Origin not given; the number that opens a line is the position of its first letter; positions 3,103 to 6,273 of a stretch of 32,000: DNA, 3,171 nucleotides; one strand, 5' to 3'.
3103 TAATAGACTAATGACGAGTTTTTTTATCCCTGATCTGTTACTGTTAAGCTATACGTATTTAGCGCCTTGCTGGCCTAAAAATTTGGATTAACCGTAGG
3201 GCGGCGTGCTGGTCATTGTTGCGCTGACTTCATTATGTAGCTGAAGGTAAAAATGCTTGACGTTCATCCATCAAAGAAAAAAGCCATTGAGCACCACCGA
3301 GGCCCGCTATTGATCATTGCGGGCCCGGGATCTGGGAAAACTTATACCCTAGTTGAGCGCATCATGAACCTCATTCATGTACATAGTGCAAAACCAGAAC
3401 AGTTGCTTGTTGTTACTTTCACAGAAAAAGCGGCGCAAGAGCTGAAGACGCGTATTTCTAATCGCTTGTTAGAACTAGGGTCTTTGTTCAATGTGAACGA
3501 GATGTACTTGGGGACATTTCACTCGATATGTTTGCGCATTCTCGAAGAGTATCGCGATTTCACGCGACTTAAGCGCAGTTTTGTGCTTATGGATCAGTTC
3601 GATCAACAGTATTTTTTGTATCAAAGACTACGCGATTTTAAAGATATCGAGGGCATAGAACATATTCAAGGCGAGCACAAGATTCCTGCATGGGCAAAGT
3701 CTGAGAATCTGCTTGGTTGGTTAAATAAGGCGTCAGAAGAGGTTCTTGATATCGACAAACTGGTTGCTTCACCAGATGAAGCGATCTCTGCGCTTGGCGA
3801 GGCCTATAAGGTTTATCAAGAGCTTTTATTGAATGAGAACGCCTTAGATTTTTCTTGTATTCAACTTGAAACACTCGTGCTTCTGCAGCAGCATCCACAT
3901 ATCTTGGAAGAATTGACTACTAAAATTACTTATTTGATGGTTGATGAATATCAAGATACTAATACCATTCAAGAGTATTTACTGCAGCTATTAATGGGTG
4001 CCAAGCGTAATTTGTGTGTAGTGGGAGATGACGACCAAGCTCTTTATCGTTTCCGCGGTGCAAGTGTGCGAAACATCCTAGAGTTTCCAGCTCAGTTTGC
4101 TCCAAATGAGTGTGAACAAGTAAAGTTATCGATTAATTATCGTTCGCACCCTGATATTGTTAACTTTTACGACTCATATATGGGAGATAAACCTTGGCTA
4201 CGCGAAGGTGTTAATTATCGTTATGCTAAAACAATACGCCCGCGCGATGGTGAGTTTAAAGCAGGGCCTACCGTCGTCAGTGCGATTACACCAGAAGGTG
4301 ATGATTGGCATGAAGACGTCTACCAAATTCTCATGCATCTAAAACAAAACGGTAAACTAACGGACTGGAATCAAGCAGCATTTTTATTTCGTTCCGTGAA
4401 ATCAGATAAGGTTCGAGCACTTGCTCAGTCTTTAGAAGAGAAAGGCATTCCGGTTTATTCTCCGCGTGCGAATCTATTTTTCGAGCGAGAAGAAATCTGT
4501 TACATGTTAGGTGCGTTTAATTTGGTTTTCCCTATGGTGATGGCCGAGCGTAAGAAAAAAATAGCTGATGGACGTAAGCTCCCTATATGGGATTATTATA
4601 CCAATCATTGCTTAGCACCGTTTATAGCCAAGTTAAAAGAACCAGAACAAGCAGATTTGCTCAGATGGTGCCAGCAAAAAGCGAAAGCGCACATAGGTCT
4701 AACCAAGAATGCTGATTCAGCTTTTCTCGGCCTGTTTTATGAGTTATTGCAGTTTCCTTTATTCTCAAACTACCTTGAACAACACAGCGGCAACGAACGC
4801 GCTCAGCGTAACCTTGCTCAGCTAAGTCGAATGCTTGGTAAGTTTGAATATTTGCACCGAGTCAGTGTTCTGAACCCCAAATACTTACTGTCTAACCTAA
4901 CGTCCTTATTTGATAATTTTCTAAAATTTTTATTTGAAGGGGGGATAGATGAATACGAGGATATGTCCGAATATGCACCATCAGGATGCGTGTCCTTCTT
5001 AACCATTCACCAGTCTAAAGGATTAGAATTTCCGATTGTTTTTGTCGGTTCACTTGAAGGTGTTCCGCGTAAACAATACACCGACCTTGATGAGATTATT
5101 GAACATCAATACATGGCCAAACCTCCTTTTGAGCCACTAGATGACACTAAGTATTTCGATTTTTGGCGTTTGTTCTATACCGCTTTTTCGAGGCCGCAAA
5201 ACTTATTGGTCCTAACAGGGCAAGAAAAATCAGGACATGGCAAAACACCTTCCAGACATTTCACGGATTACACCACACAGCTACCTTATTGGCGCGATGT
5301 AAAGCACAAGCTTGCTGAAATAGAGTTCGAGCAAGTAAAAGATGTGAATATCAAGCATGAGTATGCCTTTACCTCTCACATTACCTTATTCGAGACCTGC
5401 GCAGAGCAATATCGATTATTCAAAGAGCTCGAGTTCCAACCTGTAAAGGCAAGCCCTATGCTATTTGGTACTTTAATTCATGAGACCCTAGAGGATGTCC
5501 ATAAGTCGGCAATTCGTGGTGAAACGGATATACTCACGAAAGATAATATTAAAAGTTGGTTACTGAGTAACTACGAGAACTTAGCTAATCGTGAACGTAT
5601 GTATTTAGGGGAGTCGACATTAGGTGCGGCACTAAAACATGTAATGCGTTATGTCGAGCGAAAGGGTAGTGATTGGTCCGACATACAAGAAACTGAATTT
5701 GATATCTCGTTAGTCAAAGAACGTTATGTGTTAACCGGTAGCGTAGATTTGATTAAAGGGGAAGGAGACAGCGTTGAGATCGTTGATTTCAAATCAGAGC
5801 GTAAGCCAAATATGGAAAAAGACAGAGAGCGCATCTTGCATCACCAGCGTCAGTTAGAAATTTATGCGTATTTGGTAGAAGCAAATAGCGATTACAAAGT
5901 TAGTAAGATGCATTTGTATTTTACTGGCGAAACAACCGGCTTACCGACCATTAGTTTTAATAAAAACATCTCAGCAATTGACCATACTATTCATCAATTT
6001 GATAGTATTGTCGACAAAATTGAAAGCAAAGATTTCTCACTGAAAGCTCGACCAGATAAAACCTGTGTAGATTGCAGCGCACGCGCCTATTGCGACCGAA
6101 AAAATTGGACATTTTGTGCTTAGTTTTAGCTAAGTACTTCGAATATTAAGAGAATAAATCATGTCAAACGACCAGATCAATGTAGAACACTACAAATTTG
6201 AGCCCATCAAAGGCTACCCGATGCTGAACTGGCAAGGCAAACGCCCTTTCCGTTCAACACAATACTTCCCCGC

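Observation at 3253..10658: Type III-like Mod/Res pair co-operonic with an upstream UvrD helicase-Cas4-like nuclease: a three-component restriction-like system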

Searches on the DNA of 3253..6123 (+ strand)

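Call 27: search_dna_similar(query=window:3253-6123:+, collection=ecoli_genomes, mode=distant, max_rows=15)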
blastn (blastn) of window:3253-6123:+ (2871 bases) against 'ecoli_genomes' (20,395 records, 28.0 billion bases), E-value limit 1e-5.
Records with a match: 3; places in all: 3; records where one place covers at least 80% of the query: 3.
Genomes with a match: 3 of 5426; with a place that covers at least 80% of the query: 3. Places per genome that has any: lowest 1, median 1, highest 1. On chromosomes: 3 places; on plasmids: 0.
Best place of each record, by identity: 60-80% 3.
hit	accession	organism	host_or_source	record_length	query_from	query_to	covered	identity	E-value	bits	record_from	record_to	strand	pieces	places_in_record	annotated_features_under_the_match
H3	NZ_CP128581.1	Escherichia coli strain VG888-46E9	calf igloo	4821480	48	2870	98%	72.0%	0e+0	1481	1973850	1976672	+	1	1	ATP-dependent helicase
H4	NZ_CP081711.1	Escherichia coli strain AH21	-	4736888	40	2862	98%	71.7%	0e+0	1438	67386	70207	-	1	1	ATP-dependent helicase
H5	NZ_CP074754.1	Escherichia coli strain F3_13_1_3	bovine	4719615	40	2862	98%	71.7%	0e+0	1438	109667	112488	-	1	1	ATP-dependent helicase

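Call 30: get_annotated_region(hit=H3, flank=9000)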
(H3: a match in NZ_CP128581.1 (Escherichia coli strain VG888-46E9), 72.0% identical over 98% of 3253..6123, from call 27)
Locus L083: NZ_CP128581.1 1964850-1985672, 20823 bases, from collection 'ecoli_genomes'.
description: Escherichia coli strain VG888-46E9 chromosome, complete genome
organism: Escherichia coli strain VG888-46E9 (NCBI taxid 562)
replicon: chromosome; assembly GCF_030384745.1
host: -; source: calf igloo; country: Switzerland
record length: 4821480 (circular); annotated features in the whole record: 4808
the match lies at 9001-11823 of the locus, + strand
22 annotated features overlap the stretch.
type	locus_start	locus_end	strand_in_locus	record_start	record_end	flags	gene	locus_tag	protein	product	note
CDS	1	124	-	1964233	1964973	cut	-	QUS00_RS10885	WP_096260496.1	hypothetical protein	-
CDS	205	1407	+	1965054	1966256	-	-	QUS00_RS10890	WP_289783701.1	site-specific integrase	-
CDS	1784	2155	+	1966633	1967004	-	-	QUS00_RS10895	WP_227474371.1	hypothetical protein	-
CDS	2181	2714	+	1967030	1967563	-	-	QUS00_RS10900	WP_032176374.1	hypothetical protein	-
CDS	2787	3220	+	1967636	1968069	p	-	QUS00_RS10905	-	DUF2787 family protein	frameshifted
CDS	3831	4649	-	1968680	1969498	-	-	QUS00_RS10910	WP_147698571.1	DUF726 domain-containing protein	-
CDS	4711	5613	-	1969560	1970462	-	-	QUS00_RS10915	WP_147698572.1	helix-turn-helix transcriptional regulator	-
CDS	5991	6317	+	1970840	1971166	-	-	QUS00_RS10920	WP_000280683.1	hypothetical protein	-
CDS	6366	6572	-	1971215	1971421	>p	-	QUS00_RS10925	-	hypothetical protein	incomplete; partial in the middle of a contig; missing N-terminus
CDS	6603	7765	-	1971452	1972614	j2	-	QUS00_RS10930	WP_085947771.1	IS3-like element IS3 family transposase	programmed frameshift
CDS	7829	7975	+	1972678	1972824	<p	-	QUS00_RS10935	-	IS30 family transposase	incomplete; partial in the middle of a contig; missing N-terminus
CDS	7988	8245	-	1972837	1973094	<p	-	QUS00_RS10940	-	transposase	incomplete; partial in the middle of a contig; missing C-terminus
CDS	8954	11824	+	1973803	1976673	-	-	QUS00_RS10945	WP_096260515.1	ATP-dependent helicase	-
CDS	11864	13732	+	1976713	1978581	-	-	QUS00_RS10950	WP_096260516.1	site-specific DNA-methyltransferase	-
CDS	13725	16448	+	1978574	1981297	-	-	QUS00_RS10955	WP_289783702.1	DEAD/DEAH box helicase family protein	-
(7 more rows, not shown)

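Call 56: search_dna_similar(query=L083:8954-11824:+, collection=ecoli_genomes, mode=distant, max_rows=30, max_evalue=0.001)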
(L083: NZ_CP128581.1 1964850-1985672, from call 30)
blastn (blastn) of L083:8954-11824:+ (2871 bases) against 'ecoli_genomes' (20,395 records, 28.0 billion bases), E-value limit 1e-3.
Records with a match: 3; places in all: 3; records where one place covers at least 80% of the query: 3.
Genomes with a match: 3 of 5426; with a place that covers at least 80% of the query: 3. Places per genome that has any: lowest 1, median 1, highest 1. On chromosomes: 3 places; on plasmids: 0.
Best place of each record, by identity: >=99% 1; 90-95% 2.
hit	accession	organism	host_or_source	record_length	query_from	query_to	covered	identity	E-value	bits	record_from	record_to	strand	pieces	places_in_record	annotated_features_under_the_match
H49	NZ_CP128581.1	Escherichia coli strain VG888-46E9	calf igloo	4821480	1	2871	100%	100.0%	0e+0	5178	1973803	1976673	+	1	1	ATP-dependent helicase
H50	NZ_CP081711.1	Escherichia coli strain AH21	-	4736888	1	2871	100%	92.9%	0e+0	4259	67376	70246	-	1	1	ATP-dependent helicase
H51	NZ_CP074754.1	Escherichia coli strain F3_13_1_3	bovine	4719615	1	2871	100%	92.9%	0e+0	4259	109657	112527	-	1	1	ATP-dependent helicase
